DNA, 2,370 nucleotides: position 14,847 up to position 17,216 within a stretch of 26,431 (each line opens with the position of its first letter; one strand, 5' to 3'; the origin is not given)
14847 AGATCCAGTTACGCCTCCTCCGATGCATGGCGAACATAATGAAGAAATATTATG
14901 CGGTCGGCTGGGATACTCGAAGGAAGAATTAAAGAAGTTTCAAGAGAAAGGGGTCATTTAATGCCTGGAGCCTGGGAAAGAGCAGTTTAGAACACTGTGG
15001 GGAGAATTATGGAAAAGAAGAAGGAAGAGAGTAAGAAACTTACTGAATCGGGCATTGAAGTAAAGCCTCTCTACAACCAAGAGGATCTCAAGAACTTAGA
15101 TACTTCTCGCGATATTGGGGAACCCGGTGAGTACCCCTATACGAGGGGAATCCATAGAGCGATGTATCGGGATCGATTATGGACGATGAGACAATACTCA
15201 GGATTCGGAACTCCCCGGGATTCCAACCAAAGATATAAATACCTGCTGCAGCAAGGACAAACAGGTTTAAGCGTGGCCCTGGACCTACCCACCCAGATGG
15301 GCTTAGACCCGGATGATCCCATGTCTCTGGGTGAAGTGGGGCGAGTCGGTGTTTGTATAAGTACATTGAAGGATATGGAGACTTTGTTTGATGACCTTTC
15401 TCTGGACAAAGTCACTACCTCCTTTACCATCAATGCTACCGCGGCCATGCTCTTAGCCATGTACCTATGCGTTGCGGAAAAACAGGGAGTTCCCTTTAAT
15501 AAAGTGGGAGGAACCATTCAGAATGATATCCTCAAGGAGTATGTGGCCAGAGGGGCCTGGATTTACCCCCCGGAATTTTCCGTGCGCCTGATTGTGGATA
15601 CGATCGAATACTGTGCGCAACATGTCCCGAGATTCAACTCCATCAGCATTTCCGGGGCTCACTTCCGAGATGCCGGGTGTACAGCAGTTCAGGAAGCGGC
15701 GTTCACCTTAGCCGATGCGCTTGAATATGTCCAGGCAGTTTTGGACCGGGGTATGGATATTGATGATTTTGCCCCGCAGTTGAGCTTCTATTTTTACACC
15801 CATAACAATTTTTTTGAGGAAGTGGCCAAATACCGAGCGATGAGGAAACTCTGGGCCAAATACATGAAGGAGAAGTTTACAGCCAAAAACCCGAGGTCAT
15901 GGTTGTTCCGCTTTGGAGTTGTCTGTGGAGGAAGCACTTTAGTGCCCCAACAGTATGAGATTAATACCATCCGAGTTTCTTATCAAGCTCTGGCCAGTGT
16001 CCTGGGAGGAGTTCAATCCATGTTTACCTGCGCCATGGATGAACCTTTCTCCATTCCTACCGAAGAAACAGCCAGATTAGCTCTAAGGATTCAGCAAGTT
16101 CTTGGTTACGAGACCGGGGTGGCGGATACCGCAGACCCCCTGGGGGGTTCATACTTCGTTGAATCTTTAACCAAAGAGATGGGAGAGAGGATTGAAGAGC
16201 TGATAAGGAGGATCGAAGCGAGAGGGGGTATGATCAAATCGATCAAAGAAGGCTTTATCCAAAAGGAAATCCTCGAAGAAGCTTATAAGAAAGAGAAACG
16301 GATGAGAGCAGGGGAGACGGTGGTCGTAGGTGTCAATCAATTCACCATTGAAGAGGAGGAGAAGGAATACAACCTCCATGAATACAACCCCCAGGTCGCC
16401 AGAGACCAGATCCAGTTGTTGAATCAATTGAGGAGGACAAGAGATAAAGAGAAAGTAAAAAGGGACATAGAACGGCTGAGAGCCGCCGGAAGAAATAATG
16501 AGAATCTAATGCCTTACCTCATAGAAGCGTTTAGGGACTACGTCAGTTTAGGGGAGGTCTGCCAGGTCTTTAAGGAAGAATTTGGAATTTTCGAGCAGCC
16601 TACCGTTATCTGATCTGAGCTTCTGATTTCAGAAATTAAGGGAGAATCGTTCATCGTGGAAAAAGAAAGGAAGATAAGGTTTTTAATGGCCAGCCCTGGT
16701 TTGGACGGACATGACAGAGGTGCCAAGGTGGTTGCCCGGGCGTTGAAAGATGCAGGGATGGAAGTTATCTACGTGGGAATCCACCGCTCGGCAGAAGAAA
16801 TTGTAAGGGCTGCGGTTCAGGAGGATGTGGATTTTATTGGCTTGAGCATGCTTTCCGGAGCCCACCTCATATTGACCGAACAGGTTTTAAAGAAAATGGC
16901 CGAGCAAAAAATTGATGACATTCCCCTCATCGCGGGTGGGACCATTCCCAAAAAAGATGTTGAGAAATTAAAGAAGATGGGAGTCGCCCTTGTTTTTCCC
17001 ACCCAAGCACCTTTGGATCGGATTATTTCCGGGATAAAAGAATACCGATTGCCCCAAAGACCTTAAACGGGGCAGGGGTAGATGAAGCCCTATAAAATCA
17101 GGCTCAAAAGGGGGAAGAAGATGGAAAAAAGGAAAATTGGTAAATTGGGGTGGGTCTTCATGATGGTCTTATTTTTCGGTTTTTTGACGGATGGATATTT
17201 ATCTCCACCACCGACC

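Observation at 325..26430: Candidate undescribed pathway: divergent twin-mutase locus for substituted succinates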

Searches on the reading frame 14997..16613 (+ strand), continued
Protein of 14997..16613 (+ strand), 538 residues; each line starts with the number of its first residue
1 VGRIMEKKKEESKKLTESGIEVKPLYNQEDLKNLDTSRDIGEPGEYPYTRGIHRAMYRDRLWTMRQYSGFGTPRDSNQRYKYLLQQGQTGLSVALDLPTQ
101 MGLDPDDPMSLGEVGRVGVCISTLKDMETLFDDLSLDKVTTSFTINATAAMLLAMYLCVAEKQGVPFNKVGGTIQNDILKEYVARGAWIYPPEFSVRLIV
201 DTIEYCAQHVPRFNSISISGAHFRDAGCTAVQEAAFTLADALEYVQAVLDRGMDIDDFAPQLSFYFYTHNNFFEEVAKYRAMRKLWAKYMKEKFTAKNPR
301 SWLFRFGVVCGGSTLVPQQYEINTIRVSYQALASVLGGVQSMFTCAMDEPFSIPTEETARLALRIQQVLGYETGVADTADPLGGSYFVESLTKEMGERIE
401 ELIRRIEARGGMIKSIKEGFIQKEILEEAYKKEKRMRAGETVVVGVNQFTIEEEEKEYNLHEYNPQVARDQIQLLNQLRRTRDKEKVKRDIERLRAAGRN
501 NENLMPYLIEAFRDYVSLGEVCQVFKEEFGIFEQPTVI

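Call 28: find_encoding_contigs(protein=P0022, flank=10000, max_places=2)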
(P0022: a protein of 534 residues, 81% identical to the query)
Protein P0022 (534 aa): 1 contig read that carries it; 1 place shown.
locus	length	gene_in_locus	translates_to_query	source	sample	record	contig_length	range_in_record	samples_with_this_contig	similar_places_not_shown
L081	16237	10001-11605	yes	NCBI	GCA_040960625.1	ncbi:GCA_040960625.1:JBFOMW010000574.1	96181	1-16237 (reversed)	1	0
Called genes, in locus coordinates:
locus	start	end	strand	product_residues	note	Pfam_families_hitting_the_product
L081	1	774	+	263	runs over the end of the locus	PF01012:ETF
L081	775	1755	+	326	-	PF01012:ETF, PF00766:ETF_alpha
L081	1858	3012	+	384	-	PF02771:Acyl-CoA_dh_N, PF02770:Acyl-CoA_dh_M, PF00441:Acyl-CoA_dh_1, PF08028:Acyl-CoA_dh_2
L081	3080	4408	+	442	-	PF00890:FAD_binding_2, PF01134:GIDA (faint), PF01266:DAO (weak), PF03486:HI0933_like (faint), PF07992:Pyr_redox_2 (weak), PF12831:FAD_oxidored (weak), PF13450:NAD_binding_8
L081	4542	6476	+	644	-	PF00890:FAD_binding_2 (weak), PF07992:Pyr_redox_2 (weak), PF12831:FAD_oxidored, PF13450:NAD_binding_8 (weak), PF12838:Fer4_7, PF13187:Fer4_9 (weak), PF14697:Fer4_21, PF00037:Fer4 (weak), +5 more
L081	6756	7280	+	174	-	PF02572:CobA_CobO_BtuR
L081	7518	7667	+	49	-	-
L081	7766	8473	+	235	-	PF00392:GntR, PF07840:FadR_C (faint), PF07729:FCD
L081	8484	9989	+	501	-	PF02550:AcetylCoA_hydro, PF13336:AcetylCoA_hyd_C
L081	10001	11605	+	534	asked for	PF01642:MM_CoA_mutase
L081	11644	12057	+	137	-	PF02310:B12-binding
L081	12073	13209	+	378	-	PF08442:ATP-grasp_2, PF13549:ATP-grasp_5 (weak), PF24948:Citrate_synth_N, PF00549:Ligase_CoA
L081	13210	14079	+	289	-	PF02629:CoA_binding, PF13607:Succ_CoA_lig, PF00549:Ligase_CoA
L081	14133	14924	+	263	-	PF00378:ECH_1, PF16113:ECH_2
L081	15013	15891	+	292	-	-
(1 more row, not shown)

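Call 29: find_encoding_contigs(protein=P0033, flank=10000, max_places=2)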
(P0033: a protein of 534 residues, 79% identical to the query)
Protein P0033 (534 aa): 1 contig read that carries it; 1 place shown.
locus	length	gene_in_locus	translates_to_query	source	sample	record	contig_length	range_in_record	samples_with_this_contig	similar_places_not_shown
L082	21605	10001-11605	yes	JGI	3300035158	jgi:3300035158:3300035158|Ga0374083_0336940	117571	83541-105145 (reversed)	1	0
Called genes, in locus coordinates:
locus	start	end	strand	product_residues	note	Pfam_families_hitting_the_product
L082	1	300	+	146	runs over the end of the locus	PF12973:Cupin_7 (weak), PF02311:AraC_binding, PF07883:Cupin_2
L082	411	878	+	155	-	PF00903:Glyoxalase, PF13468:Glyoxalase_3, PF13669:Glyoxalase_4, PF18029:Glyoxalase_6 (weak)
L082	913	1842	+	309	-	PF02596:DUF169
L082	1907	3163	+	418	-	PF01321:Creatinase_N (weak), PF00557:Peptidase_M24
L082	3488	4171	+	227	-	PF08901:DUF1847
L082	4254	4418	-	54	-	-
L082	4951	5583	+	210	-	PF16912:Glu_dehyd_C, PF03447:NAD_binding_3 (weak), PF00107:ADH_zinc_N, PF13602:ADH_zinc_N_2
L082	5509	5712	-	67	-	-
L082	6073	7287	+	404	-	PF01321:Creatinase_N (weak), PF00557:Peptidase_M24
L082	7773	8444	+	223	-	PF00392:GntR, PF07729:FCD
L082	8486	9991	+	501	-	PF02550:AcetylCoA_hydro, PF13336:AcetylCoA_hyd_C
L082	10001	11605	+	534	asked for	PF01642:MM_CoA_mutase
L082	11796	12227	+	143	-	PF02310:B12-binding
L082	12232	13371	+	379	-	PF08442:ATP-grasp_2, PF13549:ATP-grasp_5, PF24948:Citrate_synth_N, PF00549:Ligase_CoA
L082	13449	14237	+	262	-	PF02629:CoA_binding, PF13607:Succ_CoA_lig, PF00549:Ligase_CoA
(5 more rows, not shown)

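Call 30: find_encoding_contigs(protein=P0113, flank=10000, max_places=2)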
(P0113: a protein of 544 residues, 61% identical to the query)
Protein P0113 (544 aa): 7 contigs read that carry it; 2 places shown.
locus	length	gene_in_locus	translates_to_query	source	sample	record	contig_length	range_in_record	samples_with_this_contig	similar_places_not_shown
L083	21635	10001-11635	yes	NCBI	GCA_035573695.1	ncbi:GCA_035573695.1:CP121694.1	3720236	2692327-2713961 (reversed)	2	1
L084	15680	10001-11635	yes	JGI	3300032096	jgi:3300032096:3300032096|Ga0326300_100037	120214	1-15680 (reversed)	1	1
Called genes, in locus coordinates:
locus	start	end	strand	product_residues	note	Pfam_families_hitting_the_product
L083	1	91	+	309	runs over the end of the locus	PF05853:BKACE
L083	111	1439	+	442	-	PF02667:SCFA_trans, PF03606:DcuC (weak)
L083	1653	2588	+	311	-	PF00892:EamA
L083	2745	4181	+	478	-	PF00989:PAS, PF08448:PAS_4 (weak), PF13426:PAS_9, PF00158:Sigma54_activat, PF01078:Mg_chelatase (faint), PF14532:Sigma54_activ_2, PF25601:AAA_lid_14, PF02954:HTH_8 (weak), +1 more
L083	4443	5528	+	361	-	PF03480:DctP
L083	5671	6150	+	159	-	PF04290:DctQ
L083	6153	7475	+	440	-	PF06808:DctM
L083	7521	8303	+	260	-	PF00378:ECH_1, PF16113:ECH_2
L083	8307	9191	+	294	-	PF01144:CoA_trans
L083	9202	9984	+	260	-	PF01144:CoA_trans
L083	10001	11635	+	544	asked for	PF01642:MM_CoA_mutase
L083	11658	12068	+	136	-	PF02310:B12-binding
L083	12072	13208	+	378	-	PF08442:ATP-grasp_2, PF13549:ATP-grasp_5, PF24948:Citrate_synth_N, PF00549:Ligase_CoA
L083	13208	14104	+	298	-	PF02629:CoA_binding, PF13380:CoA_binding_2 (weak), PF13607:Succ_CoA_lig, PF00549:Ligase_CoA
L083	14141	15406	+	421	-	PF07690:MFS_1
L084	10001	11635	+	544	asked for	PF01642:MM_CoA_mutase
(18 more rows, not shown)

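Call 31: find_encoding_contigs(protein=P0012, flank=10000, max_places=2)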
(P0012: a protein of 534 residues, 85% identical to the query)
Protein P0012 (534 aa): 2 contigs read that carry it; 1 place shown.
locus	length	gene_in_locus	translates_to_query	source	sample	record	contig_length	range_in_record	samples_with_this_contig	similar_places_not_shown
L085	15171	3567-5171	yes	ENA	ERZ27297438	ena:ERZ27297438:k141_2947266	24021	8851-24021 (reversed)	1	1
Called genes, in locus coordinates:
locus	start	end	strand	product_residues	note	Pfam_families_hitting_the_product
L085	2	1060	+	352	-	?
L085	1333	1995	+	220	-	PF00392:GntR, PF07840:FadR_C (weak), PF07729:FCD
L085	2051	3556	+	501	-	PF02550:AcetylCoA_hydro, PF13336:AcetylCoA_hyd_C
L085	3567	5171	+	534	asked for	PF01642:MM_CoA_mutase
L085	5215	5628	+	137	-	PF02310:B12-binding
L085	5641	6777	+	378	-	PF08442:ATP-grasp_2, PF13549:ATP-grasp_5 (faint), PF24948:Citrate_synth_N, PF00549:Ligase_CoA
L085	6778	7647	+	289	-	PF02629:CoA_binding, PF07991:KARI_N (faint), PF13607:Succ_CoA_lig, PF00549:Ligase_CoA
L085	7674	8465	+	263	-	PF00378:ECH_1, PF16113:ECH_2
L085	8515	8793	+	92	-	PF02597:ThiS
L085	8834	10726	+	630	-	PF02730:AFOR_N, PF01314:AFOR_C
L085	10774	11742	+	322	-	PF00676:E1_dh, PF02775:TPP_enzyme_C (weak)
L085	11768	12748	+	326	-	PF02779:Transket_pyr, PF02780:Transketolase_C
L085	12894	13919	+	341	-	PF02817:E3_binding, PF00198:2-oxoacid_dh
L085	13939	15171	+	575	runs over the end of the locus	PF00364:Biotin_lipoyl, PF25984:BSH_YknX (weak), PF00890:FAD_binding_2 (faint), PF07992:Pyr_redox_2, PF12831:FAD_oxidored, PF13738:Pyr_redox_3, PF00070:Pyr_redox, PF02852:Pyr_redox_dim, +5 more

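Call 32: find_encoding_contigs(protein=P0004, flank=10000, max_places=2)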
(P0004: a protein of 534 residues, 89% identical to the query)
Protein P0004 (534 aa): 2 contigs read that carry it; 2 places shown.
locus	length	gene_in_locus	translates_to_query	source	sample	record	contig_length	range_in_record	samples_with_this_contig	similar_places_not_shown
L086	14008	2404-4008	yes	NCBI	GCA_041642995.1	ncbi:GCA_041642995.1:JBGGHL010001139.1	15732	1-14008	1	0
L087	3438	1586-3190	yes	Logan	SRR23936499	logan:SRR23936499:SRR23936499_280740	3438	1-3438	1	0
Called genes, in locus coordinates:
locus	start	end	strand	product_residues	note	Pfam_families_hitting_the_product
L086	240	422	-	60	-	-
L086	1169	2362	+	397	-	PF02515:CoA_transf_3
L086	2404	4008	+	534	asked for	PF01642:MM_CoA_mutase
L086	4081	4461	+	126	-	PF02310:B12-binding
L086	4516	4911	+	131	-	-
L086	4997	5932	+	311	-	PF16868:NMT1_3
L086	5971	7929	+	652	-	PF06808:DctM, PF11874:DUF3394 (weak)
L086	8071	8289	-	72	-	PF00903:Glyoxalase (weak), PF13669:Glyoxalase_4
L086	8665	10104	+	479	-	PF02629:CoA_binding, PF13380:CoA_binding_2, PF13607:Succ_CoA_lig, PF19045:Ligase_CoA_2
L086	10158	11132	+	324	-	PF03401:TctC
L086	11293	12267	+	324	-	PF03401:TctC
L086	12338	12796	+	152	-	PF07331:TctB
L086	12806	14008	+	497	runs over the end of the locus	PF01970:TctA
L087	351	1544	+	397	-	PF02515:CoA_transf_3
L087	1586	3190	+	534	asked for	PF01642:MM_CoA_mutase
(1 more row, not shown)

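Call 33: find_encoding_contigs(protein=P0016, flank=10000, max_places=2)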
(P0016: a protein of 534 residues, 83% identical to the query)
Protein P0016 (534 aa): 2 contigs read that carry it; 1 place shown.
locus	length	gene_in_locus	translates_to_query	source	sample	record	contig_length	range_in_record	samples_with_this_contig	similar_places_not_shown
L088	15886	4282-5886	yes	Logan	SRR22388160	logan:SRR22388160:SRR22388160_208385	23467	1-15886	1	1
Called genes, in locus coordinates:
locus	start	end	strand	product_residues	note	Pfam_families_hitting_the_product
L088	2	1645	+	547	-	?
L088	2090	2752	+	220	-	PF00392:GntR, PF07840:FadR_C (weak), PF07729:FCD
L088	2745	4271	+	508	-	PF02550:AcetylCoA_hydro, PF04223:CitF (weak), PF13336:AcetylCoA_hyd_C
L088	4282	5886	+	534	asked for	PF01642:MM_CoA_mutase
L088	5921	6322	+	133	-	PF02310:B12-binding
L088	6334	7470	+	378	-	PF08442:ATP-grasp_2, PF13549:ATP-grasp_5, PF24948:Citrate_synth_N, PF00549:Ligase_CoA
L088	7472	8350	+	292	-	PF02629:CoA_binding, PF13607:Succ_CoA_lig, PF00549:Ligase_CoA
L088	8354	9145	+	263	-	PF00378:ECH_1, PF16113:ECH_2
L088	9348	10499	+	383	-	PF16868:NMT1_3, PF09084:NMT1, PF12974:Phosphonate-bd (weak)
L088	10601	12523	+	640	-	PF06808:DctM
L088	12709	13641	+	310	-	PF01370:Epimerase, PF02719:Polysacc_synt_2, PF16363:GDP_Man_Dehyd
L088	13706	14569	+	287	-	PF05853:BKACE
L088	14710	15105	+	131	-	-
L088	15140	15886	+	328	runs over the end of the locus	PF16868:NMT1_3, PF12974:Phosphonate-bd (faint)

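Call 59: search_protein_families(library=ncbifam, proteins=[L085:7674-8465:+, L085:5641-6777:+, L085:6778-7647:+, L085:2051-3556:+, L086:4516-4911:+], max_evalue=1e-8)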
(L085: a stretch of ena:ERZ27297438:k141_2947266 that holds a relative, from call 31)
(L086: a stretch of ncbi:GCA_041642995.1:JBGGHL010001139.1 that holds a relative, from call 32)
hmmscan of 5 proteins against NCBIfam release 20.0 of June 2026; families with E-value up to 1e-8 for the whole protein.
L085:7674-8465:+ (263 aa): 72 families (the best 25 are shown)
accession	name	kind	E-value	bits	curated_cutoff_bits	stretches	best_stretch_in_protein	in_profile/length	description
NF004475.0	PRK05809.1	subfamily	1e-73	248.1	394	1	5-263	3-260/260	short-chain-enoyl-CoA hydratase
NF006007.0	PRK08138.1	subfamily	3.2e-65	220.1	355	1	12-263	14-261/261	enoyl-CoA hydratase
NF051848.1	EnCoAHydtEchA19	equivalog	2.6e-62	210.7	400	1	9-263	3-258/258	enoyl-CoA hydratase EchA19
NF005803.0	PRK07658.1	equivalog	3.2e-59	200.4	313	1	6-263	2-257/257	enoyl-CoA hydratase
NF007239.0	PRK09674.1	equivalog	2.8e-57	194.1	371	1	10-263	8-257/257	2,3-dehydroadipyl-CoA hydratase PaaF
NF006699.0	PRK09245.1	subfamily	2.5e-56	190.9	354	1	7-262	4-265/266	crotonase/enoyl-CoA hydratase family protein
NF004796.0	PRK06144.1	subfamily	2.8e-56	190.9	272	1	6-263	8-262/262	enoyl-CoA hydratase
NF005802.0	PRK07657.1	equivalog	9.4e-56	189.2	363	1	10-263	7-260/260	enoyl-CoA hydratase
NF004634.0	PRK05980.1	equivalog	1.9e-55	188.1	375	1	8-262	5-262/263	crotonase/enoyl-CoA hydratase family protein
NF006566.0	PRK09076.1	subfamily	7.4e-55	186.3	286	1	5-261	4-258/260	enoyl-CoA hydratase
NF004517.0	PRK05862.1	equivalog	2e-54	184.8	396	1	4-261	2-255/257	enoyl-CoA hydratase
NF006100.0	PRK08252.1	subfamily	7.6e-54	183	282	1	7-263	4-254/254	crotonase/enoyl-CoA hydratase family protein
NF004781.0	PRK06127.1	subfamily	4.5e-51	174.1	291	1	6-263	11-269/269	enoyl-CoA hydratase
NF004840.0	PRK06190.1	equivalog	6.6e-49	166.8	253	1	8-241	6-237/260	enoyl-CoA hydratase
NF042430.2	EnCoAhydt_DpgD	equivalog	1.3e-48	165.7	400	1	10-262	1-257/258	enoyl-CoA-hydratase DpgD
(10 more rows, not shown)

L085:5641-6777:+ (378 aa): 3 families
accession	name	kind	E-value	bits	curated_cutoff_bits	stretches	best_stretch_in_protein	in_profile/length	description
TIGR01016.1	sucCoAbeta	subfamily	1.3e-115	386.5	375.55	1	1-376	1-384/386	succinate-CoA ligase subunit beta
NF001913.0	PRK00696.1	equivalog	2.2e-114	382.5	370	1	1-376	1-384/388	ADP-forming succinate--CoA ligase subunit beta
NF010647.0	PRK14046.1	equivalog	3.5e-87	293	604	1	1-375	1-383/392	malate--CoA ligase subunit beta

L085:6778-7647:+ (289 aa): 5 families
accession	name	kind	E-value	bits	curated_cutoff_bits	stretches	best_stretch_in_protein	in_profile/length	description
NF004230.0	PRK05678.1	equivalog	5.1e-121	403.4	336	1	1-288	1-288/291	succinate--CoA ligase subunit alpha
TIGR01019.1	sucCoAalpha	subfamily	7.4e-119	396.4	353.2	1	3-288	1-286/286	succinate--CoA ligase subunit alpha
TIGR02717.1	AcCoA-syn-alpha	equivalog_domain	2e-21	76.2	567.15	1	46-287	47-287/447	acetate--CoA ligase alpha subunit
NF004760.0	PRK06091.1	subfamily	2.9e-12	45.9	433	1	62-240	114-292/555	acyl-CoA synthetase FdrA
NF045494.1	AcCoALig_Archglob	equivalog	4.9e-12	45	1200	1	67-254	283-472/665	acetate--CoA ligase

L085:2051-3556:+ (501 aa): 4 families
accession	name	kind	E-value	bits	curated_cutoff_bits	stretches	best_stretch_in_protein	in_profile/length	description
TIGR03458.1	YgfH_subfam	subfamily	1.5e-174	581.2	658.7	1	16-499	3-489/489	succinate CoA transferase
NF053853.1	ScActCoATferScpC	equivalog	9.2e-169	562.3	500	1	6-499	2-493/493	succinyl-CoA:acetate CoA-transferase ScpC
NF053666.1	BtrAceCoATfers1341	equivalog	4.2e-152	507.5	740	1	19-499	5-487/492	butyryl-CoA:acetate CoA transferase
TIGR03948.1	butyr_acet_CoA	equivalog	1.4e-18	66.9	674.8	1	262-462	214-428/445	butyryl-CoA:acetate CoA-transferase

L086:4516-4911:+ (131 aa): 0 families

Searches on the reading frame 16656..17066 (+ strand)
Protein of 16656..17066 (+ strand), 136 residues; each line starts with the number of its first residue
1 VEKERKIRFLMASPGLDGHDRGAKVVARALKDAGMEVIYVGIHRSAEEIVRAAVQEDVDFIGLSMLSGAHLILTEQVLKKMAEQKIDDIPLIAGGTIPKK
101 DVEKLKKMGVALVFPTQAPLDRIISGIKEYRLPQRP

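Call 4: search_protein_families(library=pfam, proteins=[window:16656-17066:+])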
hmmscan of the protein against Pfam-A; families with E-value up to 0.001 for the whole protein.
window:16656-17066:+ (136 aa): 1 family
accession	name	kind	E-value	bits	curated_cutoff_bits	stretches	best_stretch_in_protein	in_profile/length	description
PF02310.24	B12-binding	-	3.1e-24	85.6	32.1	1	8-114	2-110/121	B12 binding domain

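Call 6: search_protein_families(library=ncbifam, proteins=[window:16656-17066:+], max_evalue=0.00001)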
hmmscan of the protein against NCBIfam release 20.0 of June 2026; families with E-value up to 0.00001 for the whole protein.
window:16656-17066:+ (136 aa): 11 families
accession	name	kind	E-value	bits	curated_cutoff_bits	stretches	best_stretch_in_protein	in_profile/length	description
TIGR00640.1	acid_CoA_mut_C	subfamily_domain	4.8e-42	143.1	57.45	1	5-128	1-124/132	methylmalonyl-CoA mutase C-terminal domain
NF006944.0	PRK09426.1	equivalog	1.1e-29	103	876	1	3-124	586-707/721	methylmalonyl-CoA mutase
NF045497.1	IsobCoAmut_IcmF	equivalog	8.5e-21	73.5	1500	1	6-116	2-114/1076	fused isobutyryl-CoA mutase/GTPase IcmF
NF002612.0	PRK02261.1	equivalog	1.6e-15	56.9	110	1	14-129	11-132/148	methylaspartate mutase subunit S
TIGR01501.1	MthylAspMutase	equivalog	6e-13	48.7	135.8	1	14-128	9-129/134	methylaspartate mutase subunit S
TIGR02082.1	metH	equivalog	1.7e-10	39.2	1010.85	1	4-98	731-824/1182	methionine synthase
NF007024.0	PRK09490.1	equivalog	4.7e-10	37.9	1497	1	3-97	748-841/1234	methionine synthase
NF047996.1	corrin_MtgC_2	exception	2.1e-06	27.4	370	1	17-96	100-181/212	glycine betaine-specific corrinoid protein MtgC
NF040655.1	MtaC_Meth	equivalog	2.7e-06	26.6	420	1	17-110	130-222/253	methanol--corrinoid protein MtaC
TIGR02370.1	pyl_corrinoid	subfamily_domain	3.2e-06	26.7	215.3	1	17-99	95-178/197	methyltransferase cognate corrinoid protein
NF040669.1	MtaC2_Meth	equivalog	6.3e-06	25.7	450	1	6-110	126-230/267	methanol--corrinoid protein MtaC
